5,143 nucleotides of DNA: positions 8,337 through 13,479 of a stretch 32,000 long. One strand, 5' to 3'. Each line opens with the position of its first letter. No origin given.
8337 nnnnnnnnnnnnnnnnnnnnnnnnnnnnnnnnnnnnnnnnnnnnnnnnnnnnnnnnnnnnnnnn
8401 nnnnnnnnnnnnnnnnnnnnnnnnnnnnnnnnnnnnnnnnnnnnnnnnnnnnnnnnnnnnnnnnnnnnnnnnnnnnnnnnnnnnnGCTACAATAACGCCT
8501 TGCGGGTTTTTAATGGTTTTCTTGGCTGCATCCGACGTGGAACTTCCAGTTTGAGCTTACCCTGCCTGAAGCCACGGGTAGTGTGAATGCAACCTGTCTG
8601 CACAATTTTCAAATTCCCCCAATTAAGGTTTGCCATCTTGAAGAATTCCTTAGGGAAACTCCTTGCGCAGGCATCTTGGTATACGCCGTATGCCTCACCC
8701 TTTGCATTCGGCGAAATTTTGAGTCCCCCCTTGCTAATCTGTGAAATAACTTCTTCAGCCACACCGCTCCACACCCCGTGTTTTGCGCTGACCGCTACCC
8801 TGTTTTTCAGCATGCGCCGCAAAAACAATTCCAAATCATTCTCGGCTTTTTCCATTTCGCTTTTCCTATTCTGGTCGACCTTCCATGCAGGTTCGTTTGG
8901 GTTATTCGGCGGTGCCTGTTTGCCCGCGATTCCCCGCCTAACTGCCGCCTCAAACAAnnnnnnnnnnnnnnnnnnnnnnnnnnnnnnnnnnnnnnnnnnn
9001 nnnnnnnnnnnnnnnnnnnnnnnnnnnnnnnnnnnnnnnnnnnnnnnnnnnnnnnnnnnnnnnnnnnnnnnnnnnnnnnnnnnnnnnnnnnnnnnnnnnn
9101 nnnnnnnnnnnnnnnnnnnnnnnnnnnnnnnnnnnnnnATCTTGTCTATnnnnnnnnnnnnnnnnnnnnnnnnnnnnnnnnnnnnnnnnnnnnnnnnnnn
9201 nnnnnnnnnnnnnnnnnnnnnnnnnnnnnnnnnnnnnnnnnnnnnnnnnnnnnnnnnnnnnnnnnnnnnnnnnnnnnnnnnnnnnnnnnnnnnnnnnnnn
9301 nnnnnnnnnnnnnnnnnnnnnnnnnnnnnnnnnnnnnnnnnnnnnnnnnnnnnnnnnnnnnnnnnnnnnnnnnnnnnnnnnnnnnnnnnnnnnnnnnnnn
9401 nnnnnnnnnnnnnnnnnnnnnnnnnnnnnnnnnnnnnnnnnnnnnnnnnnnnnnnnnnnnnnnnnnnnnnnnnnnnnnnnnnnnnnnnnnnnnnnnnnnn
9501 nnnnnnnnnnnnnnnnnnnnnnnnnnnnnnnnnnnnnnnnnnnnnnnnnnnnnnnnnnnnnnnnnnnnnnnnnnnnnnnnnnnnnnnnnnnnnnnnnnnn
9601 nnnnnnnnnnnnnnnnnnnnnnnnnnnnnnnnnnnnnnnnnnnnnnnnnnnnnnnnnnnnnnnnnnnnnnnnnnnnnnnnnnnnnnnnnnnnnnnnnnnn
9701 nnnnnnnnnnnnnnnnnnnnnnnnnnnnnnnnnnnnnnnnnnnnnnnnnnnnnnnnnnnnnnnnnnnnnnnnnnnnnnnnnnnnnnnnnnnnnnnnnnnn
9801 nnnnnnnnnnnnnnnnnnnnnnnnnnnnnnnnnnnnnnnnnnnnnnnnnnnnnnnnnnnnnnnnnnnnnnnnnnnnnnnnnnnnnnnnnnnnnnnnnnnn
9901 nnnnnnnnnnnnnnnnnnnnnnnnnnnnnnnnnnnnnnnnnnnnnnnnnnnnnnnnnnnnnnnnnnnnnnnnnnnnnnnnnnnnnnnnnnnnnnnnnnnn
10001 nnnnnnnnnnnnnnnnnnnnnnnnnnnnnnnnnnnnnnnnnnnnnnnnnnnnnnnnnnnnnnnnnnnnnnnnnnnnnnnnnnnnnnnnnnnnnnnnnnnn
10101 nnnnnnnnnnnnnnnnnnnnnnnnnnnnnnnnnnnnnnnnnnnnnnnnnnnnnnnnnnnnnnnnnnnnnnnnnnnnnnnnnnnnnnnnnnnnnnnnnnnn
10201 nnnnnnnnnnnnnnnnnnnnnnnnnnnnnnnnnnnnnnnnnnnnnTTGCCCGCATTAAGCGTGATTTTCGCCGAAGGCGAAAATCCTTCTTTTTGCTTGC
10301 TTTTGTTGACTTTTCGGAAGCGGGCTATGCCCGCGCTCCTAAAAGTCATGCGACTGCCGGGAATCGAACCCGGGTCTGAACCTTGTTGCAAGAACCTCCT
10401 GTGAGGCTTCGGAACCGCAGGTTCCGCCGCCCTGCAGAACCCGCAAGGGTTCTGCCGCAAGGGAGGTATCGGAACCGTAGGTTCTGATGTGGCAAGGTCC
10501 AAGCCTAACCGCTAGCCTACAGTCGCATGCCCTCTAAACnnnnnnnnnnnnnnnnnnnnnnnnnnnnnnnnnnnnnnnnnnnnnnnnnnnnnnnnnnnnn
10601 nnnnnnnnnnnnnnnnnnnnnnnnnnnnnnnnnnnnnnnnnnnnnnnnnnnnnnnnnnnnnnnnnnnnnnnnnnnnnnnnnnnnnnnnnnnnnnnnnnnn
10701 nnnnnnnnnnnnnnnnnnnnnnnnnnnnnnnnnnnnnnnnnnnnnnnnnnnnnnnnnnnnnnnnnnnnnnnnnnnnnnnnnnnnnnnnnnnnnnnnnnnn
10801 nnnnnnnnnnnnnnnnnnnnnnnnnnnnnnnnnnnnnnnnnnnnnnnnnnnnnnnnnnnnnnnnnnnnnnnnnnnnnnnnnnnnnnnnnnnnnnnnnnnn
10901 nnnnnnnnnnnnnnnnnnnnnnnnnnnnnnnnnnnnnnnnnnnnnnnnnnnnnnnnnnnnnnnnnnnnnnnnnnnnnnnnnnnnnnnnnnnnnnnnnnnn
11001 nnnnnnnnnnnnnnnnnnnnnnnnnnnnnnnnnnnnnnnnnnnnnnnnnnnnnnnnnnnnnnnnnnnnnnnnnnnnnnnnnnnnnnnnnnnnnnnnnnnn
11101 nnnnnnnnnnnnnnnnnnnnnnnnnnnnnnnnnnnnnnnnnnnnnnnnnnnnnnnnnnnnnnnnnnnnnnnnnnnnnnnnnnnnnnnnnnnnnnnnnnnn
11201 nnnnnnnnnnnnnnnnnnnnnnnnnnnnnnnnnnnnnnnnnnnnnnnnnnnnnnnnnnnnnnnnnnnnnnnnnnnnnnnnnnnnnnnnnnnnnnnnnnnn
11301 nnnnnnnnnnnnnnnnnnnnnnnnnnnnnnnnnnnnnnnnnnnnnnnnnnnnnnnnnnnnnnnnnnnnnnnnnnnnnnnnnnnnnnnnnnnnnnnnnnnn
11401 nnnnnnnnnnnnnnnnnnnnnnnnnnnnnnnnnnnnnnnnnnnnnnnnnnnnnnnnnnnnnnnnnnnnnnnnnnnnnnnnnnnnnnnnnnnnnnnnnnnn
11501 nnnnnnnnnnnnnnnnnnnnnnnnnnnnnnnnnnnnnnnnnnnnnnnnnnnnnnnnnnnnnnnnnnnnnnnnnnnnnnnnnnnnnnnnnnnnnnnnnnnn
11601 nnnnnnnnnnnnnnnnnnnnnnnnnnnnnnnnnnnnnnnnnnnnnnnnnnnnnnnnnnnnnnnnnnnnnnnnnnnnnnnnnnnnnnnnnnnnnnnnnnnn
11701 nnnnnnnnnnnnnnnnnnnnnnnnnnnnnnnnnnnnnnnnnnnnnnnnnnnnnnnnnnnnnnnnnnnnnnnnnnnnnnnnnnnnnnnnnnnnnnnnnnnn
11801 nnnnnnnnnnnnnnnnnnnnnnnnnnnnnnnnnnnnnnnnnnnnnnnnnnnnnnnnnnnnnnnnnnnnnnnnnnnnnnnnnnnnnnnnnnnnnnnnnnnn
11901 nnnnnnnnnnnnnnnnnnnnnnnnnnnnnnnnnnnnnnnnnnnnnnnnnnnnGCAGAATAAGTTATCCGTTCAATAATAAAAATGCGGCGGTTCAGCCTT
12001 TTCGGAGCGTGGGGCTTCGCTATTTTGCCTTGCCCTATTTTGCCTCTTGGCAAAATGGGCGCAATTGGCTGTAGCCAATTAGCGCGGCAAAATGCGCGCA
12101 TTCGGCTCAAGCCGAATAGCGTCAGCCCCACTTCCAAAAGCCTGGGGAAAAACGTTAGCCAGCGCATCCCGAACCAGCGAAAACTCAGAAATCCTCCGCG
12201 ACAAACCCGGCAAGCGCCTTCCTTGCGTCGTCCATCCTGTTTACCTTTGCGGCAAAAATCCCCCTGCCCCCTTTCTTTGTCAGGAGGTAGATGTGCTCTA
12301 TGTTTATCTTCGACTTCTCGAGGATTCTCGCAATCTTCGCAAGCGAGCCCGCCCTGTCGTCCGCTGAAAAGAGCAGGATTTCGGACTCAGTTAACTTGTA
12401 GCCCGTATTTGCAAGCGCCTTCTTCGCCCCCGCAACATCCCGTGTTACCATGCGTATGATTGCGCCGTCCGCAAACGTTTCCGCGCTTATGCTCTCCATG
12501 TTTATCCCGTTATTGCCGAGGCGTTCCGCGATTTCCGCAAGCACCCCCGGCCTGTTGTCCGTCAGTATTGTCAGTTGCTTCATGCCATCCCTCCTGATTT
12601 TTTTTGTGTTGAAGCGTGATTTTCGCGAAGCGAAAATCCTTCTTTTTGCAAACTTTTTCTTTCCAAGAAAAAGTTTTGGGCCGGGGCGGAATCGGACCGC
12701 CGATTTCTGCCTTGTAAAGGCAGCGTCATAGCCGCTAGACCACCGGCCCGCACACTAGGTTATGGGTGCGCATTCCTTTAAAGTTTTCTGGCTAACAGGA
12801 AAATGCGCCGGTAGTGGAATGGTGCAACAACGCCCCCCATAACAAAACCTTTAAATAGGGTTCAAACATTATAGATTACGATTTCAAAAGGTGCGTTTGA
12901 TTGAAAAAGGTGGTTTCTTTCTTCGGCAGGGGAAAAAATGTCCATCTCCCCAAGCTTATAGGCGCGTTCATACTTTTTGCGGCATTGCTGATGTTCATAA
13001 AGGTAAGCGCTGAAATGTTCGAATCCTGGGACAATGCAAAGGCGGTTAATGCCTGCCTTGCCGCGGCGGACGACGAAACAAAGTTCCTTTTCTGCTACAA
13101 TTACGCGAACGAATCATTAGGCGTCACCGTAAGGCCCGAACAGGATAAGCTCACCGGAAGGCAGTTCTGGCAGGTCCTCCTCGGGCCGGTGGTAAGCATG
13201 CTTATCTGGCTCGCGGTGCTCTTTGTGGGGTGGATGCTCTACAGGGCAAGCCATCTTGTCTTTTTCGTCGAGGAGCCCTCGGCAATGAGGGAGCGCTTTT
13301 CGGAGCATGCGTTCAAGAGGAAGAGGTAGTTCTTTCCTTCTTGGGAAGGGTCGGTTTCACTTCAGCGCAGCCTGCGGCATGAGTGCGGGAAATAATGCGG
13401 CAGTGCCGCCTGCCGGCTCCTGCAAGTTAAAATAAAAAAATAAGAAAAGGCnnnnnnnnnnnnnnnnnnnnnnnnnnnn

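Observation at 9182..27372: Mosaic family of short palindromic modules occupying six intergenic regions (BIME/MITE-like, no coding capacity)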

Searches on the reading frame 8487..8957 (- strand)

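Call 8: search_protein_families(library=pfam, proteins=[window:8487-8957:-], max_evalue=0.01)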
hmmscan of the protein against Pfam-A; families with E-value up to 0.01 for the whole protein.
window:8487-8957:- (156 aa): 0 families

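Call 98: search_protein_families(library=ncbifam, proteins=[window:8487-8957:-], max_evalue=0.01)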
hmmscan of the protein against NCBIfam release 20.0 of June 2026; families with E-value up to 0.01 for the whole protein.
window:8487-8957:- (156 aa): 1 family
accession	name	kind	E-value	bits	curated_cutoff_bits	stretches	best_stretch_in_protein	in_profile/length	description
NF009977.0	PRK13442.1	equivalog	0.0056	16.8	80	1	56-83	11-38/102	F0F1 ATP synthase subunit epsilon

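Call 99: search_protein_families(library=phrogs, proteins=[window:8487-8957:-], max_evalue=0.01)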
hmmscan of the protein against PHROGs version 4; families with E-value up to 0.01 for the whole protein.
window:8487-8957:- (156 aa): 0 families

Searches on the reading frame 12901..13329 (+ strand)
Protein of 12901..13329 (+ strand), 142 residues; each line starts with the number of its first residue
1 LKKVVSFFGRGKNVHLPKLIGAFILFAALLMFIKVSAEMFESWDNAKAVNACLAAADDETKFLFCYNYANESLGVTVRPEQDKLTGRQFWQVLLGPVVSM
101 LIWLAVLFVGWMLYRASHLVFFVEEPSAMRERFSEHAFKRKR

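Call 8: search_protein_families(library=pfam, proteins=[window:12901-13329:+], max_evalue=0.01)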
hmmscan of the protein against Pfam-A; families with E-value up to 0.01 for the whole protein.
window:12901-13329:+ (142 aa): 1 family
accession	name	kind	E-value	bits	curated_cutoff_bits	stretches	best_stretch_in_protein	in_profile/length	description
PF14329.11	DUF4386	-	0.0031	17.9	27.6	0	88-116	40-68/210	Domain of unknown function (DUF4386)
